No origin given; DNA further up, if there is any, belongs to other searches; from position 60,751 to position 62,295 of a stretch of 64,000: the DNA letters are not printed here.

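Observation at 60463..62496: Lectin-like secreted protein gene inserted between obg and gatB, flanked by a degenerate about 300-400 bp direct duplication of the obg 3' end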

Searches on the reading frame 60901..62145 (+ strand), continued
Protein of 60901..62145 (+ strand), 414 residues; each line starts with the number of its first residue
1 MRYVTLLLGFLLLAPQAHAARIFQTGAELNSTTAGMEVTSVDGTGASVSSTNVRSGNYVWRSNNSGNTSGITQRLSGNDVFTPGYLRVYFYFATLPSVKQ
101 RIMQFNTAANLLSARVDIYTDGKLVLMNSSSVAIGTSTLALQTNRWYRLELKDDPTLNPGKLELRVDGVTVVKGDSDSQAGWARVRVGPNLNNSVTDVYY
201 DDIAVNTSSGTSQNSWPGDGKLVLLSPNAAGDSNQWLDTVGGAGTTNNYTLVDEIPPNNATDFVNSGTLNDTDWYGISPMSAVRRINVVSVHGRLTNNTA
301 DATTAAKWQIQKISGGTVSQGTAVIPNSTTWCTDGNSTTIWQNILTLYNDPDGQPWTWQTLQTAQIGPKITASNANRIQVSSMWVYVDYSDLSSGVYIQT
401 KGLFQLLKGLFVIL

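Call 77: find_encoding_contigs(protein=P0028, flank=8000, max_places=1)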
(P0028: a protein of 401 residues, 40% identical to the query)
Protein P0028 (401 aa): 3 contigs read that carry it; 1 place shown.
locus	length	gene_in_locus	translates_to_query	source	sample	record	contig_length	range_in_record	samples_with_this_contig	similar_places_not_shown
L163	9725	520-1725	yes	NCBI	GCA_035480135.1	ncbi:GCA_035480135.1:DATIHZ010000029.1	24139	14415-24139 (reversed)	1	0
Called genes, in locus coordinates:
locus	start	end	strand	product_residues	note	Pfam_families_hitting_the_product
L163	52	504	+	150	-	-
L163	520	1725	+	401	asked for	-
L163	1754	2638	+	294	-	-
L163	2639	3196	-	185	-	-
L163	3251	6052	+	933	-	PF00690:Cation_ATPase_N, PF00122:E1-E2_ATPase, PF13246:Cation_ATPase, PF00702:Hydrolase, PF12710:HAD (weak), PF08282:Hydrolase_3 (faint), PF00689:Cation_ATPase_C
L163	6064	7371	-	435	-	-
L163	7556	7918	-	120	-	-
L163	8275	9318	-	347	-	-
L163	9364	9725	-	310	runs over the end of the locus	-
